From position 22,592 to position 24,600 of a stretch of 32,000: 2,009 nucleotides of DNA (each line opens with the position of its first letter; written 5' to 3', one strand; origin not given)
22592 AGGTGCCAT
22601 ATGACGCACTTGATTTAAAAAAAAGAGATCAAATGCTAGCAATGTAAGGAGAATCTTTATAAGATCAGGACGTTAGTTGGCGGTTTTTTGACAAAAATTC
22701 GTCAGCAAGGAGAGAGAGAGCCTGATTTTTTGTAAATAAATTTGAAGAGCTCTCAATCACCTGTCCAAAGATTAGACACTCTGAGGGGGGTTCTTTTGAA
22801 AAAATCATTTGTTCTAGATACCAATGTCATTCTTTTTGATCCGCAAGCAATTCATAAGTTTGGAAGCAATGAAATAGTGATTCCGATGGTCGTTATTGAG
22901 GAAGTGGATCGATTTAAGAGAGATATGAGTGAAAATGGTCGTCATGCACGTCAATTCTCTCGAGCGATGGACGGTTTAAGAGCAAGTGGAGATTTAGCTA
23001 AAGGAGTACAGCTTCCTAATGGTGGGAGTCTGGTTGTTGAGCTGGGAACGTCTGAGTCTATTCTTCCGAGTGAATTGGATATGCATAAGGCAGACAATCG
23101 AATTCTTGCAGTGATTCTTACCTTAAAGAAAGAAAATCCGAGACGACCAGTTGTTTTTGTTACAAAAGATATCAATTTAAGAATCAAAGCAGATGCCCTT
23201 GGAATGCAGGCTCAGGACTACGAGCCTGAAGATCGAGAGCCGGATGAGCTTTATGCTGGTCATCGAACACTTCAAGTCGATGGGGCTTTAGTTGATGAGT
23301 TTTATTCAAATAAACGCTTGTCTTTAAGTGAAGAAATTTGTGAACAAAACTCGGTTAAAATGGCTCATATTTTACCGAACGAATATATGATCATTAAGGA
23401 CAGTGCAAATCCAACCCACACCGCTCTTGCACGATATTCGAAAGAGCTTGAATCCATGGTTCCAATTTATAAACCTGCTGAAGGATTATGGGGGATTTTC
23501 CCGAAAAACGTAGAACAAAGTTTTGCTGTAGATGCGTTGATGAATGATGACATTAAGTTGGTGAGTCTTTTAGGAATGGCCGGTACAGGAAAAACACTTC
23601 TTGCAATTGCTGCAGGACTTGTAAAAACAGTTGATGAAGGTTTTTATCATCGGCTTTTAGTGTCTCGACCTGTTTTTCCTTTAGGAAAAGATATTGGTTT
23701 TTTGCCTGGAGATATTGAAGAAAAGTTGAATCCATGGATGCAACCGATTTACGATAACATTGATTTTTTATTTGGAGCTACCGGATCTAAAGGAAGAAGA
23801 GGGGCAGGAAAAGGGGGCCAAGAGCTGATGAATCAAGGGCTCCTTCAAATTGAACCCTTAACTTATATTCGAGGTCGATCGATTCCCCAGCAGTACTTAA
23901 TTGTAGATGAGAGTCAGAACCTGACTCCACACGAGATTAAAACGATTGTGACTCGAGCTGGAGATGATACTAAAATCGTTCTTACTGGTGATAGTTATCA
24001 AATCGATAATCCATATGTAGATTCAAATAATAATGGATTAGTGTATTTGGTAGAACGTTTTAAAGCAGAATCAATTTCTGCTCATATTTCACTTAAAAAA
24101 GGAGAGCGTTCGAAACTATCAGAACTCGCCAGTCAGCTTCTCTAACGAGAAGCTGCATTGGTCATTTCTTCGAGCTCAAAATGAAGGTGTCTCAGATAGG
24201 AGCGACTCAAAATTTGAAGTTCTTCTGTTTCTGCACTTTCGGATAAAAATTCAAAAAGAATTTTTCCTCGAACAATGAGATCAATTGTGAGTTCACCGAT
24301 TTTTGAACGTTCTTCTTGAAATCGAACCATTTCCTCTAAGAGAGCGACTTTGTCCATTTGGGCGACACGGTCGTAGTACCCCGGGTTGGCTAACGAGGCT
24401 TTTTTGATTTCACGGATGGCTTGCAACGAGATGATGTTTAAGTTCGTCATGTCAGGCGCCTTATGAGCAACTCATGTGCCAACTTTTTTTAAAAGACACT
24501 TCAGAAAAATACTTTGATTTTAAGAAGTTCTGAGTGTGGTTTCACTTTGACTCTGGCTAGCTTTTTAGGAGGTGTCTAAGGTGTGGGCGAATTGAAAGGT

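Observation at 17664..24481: Three exact sigma-54 promoter cores, all intergenic and all correctly oriented toward uncharacterised envelope or small-protein genes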

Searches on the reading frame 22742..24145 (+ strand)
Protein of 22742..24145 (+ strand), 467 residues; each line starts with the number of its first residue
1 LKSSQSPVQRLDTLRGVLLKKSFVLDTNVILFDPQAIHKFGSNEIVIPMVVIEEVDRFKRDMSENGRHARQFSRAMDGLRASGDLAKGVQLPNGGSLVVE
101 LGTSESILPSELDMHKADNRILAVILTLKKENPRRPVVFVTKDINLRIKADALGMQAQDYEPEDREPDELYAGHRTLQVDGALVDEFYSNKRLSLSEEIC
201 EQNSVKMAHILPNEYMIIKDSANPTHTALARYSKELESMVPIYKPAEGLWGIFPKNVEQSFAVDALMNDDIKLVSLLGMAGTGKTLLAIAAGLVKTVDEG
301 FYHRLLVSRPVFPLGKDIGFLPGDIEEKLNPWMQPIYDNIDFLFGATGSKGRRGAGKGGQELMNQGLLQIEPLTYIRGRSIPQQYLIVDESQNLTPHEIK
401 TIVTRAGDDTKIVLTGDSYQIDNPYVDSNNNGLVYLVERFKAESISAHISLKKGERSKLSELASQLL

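Call 9: search_protein_families(library=pfam, proteins=[window:22742-24145:+], max_evalue=0.01)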
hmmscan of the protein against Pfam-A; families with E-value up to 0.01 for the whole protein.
window:22742-24145:+ (467 aa): 6 families
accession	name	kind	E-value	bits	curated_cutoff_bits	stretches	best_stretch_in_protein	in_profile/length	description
PF02562.22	PhoH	-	4.1e-47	160.8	27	1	252-454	2-189/205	PhoH-like protein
PF13638.12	PIN_4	-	1.3e-35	123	21.9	1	23-161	1-132/132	PIN domain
PF13604.12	AAA_30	-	5e-08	33.3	27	1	382-421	88-128/191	AAA domain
PF13245.12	AAA_19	-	4.6e-05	24.1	25.1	1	379-421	87-129/134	AAA domain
PF13401.12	AAA_22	-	0.002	18.9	27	0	275-417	9-123/130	AAA domain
PF00931.28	NB-ARC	-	0.0027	17.5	23.5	1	264-290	10-37/248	NB-ARC domain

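Call 11: find_related_loci(query=window:22742-24145:+, collection=genome_contigs, flank=10000)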
Query window:22742-24145:+ (467 aa) in genome_contigs; peptide patterns used: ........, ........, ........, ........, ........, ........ (x = any residue, [..] = any of these).
600 stretches matched a pattern (row limit reached: there are more); 599 encode a relative of the query (tblastn E <= 1e-3); the best 80 are kept; 80 distinct loci.
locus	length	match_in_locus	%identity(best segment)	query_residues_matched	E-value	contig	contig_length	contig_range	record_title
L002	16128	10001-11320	77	19-467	0e+0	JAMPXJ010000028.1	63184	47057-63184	MAG: Oligoflexia bacterium isolate R2F_R2FSRR_metabat.28 R2F_C228, whole genome shotgun sequence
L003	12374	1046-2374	76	16-467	0e+0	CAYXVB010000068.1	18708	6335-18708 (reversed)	MAG TPA_asm: uncultured Bacteriovoracaceae bacterium isolate SRP342105_co1_315 genome assembly, contig: NODE_3968_length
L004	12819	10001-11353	75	19-467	0e+0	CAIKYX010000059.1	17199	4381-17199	MAG: Oligoflexia bacterium isolate VK_bin-3925 genome assembly, contig: bin-3925:059/278, whole genome shotgun sequence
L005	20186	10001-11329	76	19-467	0e+0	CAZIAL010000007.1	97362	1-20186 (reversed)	MAG TPA_asm: uncultured Bacteriovoracaceae bacterium isolate SRP329715_co2_37 genome assembly, contig: NODE_461_length_9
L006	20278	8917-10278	74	14-467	0e+0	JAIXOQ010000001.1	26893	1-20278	MAG: Proteobacteria bacterium isolate C1_MAG_00031 C1_MAG_00031_000000000007, whole genome shotgun sequence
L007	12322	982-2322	75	19-465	0e+0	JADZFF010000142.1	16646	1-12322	MAG: Bdellovibrionales bacterium isolate SJ854 c_000001229106, whole genome shotgun sequence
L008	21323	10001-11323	75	18-467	0e+0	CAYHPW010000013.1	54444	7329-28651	MAG TPA_asm: uncultured Bacteriovoracaceae bacterium isolate ERP119705_co14_164 genome assembly, contig: NODE_302_length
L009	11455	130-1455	71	15-467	0e+0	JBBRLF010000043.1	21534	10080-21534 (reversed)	MAG: candidate division WWE3 bacterium isolate La1_concoct.242 LA1C_C.242_k141_2377038L_21534_cov_14.1328, whole genome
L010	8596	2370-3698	72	14-467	0e+0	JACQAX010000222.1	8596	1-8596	MAG: Deltaproteobacteria bacterium isolate NC_groundwater_927_Pr1_S-0.2um_64_13 Montesol18-Sp2_coassembly_scaffold_41514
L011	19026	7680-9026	71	20-467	0e+0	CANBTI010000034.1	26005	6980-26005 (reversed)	MAG: Bdellovibrionales bacterium isolate JR-MC-C-240519-135 genome assembly, contig: JR-MC-C-240519-C1349, whole genome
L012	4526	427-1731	71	20-467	0e+0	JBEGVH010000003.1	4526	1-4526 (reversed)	MAG: Pseudomonadota bacterium isolate riogrande_2019_sw_WHONDRS-S19S_0066_B_bin.130 scaffold_2714364, whole genome shotg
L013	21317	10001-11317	59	20-467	6e-180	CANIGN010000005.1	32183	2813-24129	MAG: Bacteriovoracaceae bacterium isolate RE-9nov16-340 genome assembly, contig: RE-9nov16-C2410, whole genome shotgun s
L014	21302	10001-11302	61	21-467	7e-180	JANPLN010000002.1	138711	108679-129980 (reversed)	MAG: Bdellovibrionales bacterium isolate VAR_61_concoct_220 VAR_61_k141_3380046, whole genome shotgun sequence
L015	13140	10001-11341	61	14-467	3e-179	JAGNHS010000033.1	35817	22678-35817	MAG: Proteobacteria bacterium isolate Gw_Eff_bin_446 Gw_Eff_2110_length_35817_cov_6.545027, whole genome shotgun sequenc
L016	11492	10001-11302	60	21-467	5e-177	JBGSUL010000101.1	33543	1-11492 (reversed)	MAG: Bdellovibrionales bacterium isolate JTS-AC431 k141_4185233, whole genome shotgun sequence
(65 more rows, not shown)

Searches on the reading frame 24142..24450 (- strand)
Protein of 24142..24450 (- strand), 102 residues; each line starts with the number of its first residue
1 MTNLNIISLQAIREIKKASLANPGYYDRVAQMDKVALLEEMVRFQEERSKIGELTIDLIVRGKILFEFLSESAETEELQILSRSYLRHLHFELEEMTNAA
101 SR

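Call 9: search_protein_families(library=pfam, proteins=[window:24142-24450:-], max_evalue=0.01)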
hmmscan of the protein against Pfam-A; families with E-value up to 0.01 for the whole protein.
window:24142-24450:- (102 aa): 0 families

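Call 45: find_homologous_proteins(query=window:24142-24450:-)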
Query window:24142-24450:- (102 aa): 42 proteins with E <= 0.001 among 46 candidates.
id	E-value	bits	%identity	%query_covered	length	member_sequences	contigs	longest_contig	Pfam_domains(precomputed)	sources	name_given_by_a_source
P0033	6.6e-56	204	100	100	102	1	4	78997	-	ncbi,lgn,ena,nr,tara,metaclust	ncbi:MAG: hypothetical protein CL678_14080 [Bdellovibrionaceae bacterium]|nr:hypothetical protein [P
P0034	1.5e-28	116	65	91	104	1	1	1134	-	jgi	jgi:hypothetical protein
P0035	1.9e-27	113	58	96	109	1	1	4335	-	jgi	jgi:hypothetical protein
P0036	1.9e-26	110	59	94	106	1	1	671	-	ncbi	-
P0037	6.6e-26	108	58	88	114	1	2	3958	-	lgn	-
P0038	2.2e-25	106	62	87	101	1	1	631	-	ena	-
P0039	2.6e-25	106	55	94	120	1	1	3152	-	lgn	-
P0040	4.5e-25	105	57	93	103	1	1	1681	-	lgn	-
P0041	6.5e-25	105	57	88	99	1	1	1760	-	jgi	jgi:hypothetical protein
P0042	8.5e-25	105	57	93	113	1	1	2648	-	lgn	-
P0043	2.4e-24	103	55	95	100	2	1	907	-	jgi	-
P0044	2.7e-24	103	60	89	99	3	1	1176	-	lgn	-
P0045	3.9e-24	102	60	89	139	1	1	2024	-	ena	-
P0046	5.1e-24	102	58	87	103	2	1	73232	-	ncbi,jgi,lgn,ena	jgi:hypothetical protein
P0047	8.0e-24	101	59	89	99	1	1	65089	-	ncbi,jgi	jgi:hypothetical protein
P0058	2.4e-20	90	57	87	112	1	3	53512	-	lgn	-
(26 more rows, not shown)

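Call 50: search_protein_families(library=ncbifam, proteins=[window:24142-24450:-], max_evalue=1)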
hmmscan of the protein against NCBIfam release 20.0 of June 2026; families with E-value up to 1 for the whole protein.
window:24142-24450:- (102 aa): 1 family
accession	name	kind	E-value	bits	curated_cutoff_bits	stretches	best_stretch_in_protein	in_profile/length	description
NF050075.1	SMU1112c_YaeR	equivalog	0.093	13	140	1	40-100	27-87/125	SMU1112c/YaeR family gloxylase I-like metalloprotein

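Call 58: predict_structure(alignment_id=A2)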
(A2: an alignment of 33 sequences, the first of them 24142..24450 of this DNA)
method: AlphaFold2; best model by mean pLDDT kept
length: 102 residues; sequences in the alignment: 33
mean_pLDDT: 87.3   pTM: 0.76
mean pLDDT of the five models: 87.3, 86.6, 86.6, 85.8, 85.3
residues with pLDDT >= 90: 69; 70-90: 20; 50-70: 9; < 50: 4
segments of 3 or more residues with pLDDT < 50: 1-4
pLDDT, mean of each block of 10 residues (from residue 1): 52 80 89 96 96 93 97 95 96 85 60
secondary structure, 60 per line:
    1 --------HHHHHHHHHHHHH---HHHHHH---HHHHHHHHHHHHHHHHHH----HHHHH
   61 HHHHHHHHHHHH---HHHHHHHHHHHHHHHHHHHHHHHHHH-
elements in order: H9-21 H25-30 H34-51 H56-72 H76-101

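Call 63: find_encoding_contigs(protein=P0046, flank=3000, max_places=1)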
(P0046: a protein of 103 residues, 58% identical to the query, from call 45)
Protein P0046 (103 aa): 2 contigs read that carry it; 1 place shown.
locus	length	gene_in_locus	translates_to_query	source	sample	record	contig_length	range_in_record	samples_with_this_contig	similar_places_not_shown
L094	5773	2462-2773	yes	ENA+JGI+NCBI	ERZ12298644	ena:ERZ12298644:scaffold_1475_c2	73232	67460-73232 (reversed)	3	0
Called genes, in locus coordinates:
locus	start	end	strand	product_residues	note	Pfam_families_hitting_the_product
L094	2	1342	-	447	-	?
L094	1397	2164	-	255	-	PF13473:Cupredoxin_1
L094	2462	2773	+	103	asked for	-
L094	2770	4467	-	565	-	-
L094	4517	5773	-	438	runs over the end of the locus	PF13638:PIN_4, PF02562:PhoH, PF13604:AAA_30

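Call 64: find_encoding_contigs(protein=P0047, flank=3000, max_places=1)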
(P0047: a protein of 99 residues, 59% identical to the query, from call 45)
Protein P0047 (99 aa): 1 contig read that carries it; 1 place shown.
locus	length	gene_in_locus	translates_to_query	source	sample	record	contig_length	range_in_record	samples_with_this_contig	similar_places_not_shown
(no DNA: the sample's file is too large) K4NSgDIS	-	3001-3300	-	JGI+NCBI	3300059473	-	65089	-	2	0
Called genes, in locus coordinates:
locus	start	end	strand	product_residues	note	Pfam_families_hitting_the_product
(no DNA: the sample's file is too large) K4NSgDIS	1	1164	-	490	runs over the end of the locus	PF13396:PLDc_N (weak), PF13091:PLDc_2, PF00614:PLDc (faint), PF13091:PLDc_2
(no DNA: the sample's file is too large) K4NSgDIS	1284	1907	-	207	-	-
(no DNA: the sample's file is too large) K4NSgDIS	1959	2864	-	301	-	-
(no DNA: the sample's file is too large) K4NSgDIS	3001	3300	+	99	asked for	-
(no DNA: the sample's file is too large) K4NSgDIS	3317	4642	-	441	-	PF05193:Peptidase_M16_C (weak)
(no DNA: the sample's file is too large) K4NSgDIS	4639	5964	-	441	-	PF13638:PIN_4, PF13401:AAA_22 (faint), PF02562:PhoH, PF13604:AAA_30 (faint)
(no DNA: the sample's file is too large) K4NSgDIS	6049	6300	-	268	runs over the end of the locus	-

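Call 65: find_encoding_contigs(protein=P0058, flank=3000, max_places=1)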
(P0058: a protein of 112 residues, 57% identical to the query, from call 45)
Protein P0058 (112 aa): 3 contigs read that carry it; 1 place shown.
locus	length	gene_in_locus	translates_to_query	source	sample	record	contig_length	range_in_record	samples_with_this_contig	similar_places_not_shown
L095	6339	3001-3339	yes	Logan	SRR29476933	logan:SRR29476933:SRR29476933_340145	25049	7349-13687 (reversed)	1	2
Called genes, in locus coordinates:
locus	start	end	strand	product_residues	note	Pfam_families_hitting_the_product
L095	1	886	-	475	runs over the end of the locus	PF00890:FAD_binding_2 (weak), PF01134:GIDA (faint), PF07992:Pyr_redox_2, PF12831:FAD_oxidored, PF13738:Pyr_redox_3, PF00070:Pyr_redox, PF02737:3HCDH_N (weak), PF02852:Pyr_redox_dim, +4 more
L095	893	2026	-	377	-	PF00437:T2SSE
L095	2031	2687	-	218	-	PF13473:Cupredoxin_1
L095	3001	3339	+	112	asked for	-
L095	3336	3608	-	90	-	PF01381:HTH_3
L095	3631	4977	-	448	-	PF13638:PIN_4, PF02562:PhoH, PF13604:AAA_30 (faint)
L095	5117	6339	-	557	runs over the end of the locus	-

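Call 80: search_solved_structures(query=A2, max_evalue=10)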
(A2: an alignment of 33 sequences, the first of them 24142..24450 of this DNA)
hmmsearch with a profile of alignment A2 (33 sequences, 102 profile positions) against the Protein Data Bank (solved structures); distinct sequences matched with E-value up to 10: 3.
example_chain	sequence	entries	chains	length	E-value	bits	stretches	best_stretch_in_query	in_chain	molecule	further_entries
5iww_D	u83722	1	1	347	0.0067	19.5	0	23-60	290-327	PLS9-PPR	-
8tl7_A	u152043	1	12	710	0.0072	19.4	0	24-51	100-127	Computationally designed protein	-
5iwb_B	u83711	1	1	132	0.61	13.2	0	22-60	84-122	PLS3-PPR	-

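Call 89: search_protein_families(library=pfam, alignment_id=A2, max_evalue=1)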
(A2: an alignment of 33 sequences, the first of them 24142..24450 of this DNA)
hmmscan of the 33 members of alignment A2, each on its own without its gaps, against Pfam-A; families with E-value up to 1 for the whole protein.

A. member 1, window:24142-24450:- (102 aa): 1 family
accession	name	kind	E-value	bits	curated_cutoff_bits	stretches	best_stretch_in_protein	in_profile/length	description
PF24873.1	DUF2110_C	-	0.025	14.7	23.2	1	10-47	8-45/67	DUF2110 C-terminal domain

B. families by the number of members that match (of 33 scanned): 13 families
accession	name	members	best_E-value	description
PF19730.4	DUF6221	4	0.00075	Family of unknown function (DUF6221)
PF25303.1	DUF7879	3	0.092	Family of unknown function (DUF7879)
PF07406.16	NICE-3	2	0.012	NICE-3 protein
PF10044.14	LIN52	2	0.02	Retinal tissue protein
PF06086.17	Pox_A30L_A26L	2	0.076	Orthopoxvirus A26L/A30L protein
PF03682.18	UPF0158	2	0.088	Uncharacterised protein family (UPF0158)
PF04540.18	Herpes_UL51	1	0.024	Herpesvirus UL51 protein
PF24873.1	DUF2110_C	1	0.025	DUF2110 C-terminal domain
PF03864.22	Phage_cap_E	1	0.048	Phage major capsid protein E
PF11266.14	Ald_deCOase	1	0.089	Long-chain fatty aldehyde decarbonylase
PF04296.18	YlxR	1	0.099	Protein of unknown function (DUF448)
PF20907.2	Flav_NS3-hel_C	1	0.1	Flavivirus NS3 helicase, C-terminal helical domain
PF24117.1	DUF7391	1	0.15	Family of unknown function (DUF7391)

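Call 103: fold_search(model_id=the predicted structure, library=pdb)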
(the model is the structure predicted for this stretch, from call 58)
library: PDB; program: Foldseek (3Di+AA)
matches with E <= 10: 82; with E <= 0.001: 0
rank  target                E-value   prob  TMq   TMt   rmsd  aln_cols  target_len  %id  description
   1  8qae_C                2.0e+00  0.20  0.33  0.34  14.4        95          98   20  X-ray crystal structure of a de novo designed single-chain antiparallel 6-helix alpha-helical barrel, sc-apCC-6-SLLA (released 2024-07-03)
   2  5n77_A                2.6e+00  0.14  0.32  0.14  17.4       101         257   14  Crystal structure of the cytosolic domain of the CorA magnesium channel from Escherichia coli in complex with magnesiu (released 2017-07-12)
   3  5n77_E                2.6e+00  0.13  0.32  0.14  16.8       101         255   14  Crystal structure of the cytosolic domain of the CorA magnesium channel from Escherichia coli in complex with magnesiu (released 2017-07-12)
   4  7vw1_A                2.7e+00  0.28  0.43  0.50   9.3        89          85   13  Structure of a dimeric periplasmic protein bound with cuprous ions (released 2022-01-26)
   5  7vw1_B                2.7e+00  0.23  0.42  0.45  14.8       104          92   10  Structure of a dimeric periplasmic protein bound with cuprous ions (released 2022-01-26)
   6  6uvf_K                2.7e+00  0.15  0.33  0.25   7.7        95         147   17  Crystal structure of BCL-XL bound to compound 12: (R)-2-(3-([1,1'-Biphenyl]-4-carbonyl)-3-(4-methylbenzyl)ureido)-3-(( (released 2021-05-05)
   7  4a5x_B                3.0e+00  0.16  0.34  0.44   9.8        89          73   10  Structures of MITD1 (released 2012-11-14)
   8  6gzc_B                3.8e+00  0.23  0.38  0.46   4.4        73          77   11  heterotetrameric katanin p60:p80 complex (released 2019-08-07)
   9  4m70_I                4.2e+00  0.14  0.38  0.36  11.9        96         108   11  Crystal structure of potato Rx-CC domain in complex with RanGAP2-WPP domain (released 2013-11-13)
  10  8rz0_C                4.5e+00  0.09  0.32  0.31  16.5        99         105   13  Synthetic immunogen RH5-34EM bound to monoclonal antibody R5.016 (released 2024-07-17)
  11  8rz0_G                4.5e+00  0.08  0.27  0.28  14.6        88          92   12  Synthetic immunogen RH5-34EM bound to monoclonal antibody R5.016 (released 2024-07-17)
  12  4hwh_D                4.7e+00  0.04  0.20  0.23  13.6        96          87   18  Crystal structure of ATBAG4 (released 2013-05-29)
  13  8b6h_DE               5.0e+00  0.41  0.37  0.31   2.2        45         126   20  Cryo-EM structure of cytochrome c oxidase dimer (complex IV) from respiratory supercomplex of Tetrahymena thermophila (released 2023-03-29)
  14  9e2t_G                5.0e+00  0.30  0.49  0.54  10.9        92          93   10  Structure of a de novo designed interleukin-21 mimetic complex with IL-21R and IL-2Rg (released 2025-09-24)
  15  8fvi_x                5.0e+00  0.05  0.24  0.20  15.1        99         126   14  Human APOBEC3H bound to HIV-1 Vif in complex with CBF-beta, ELOB, ELOC, and CUL5 (released 2023-09-06)
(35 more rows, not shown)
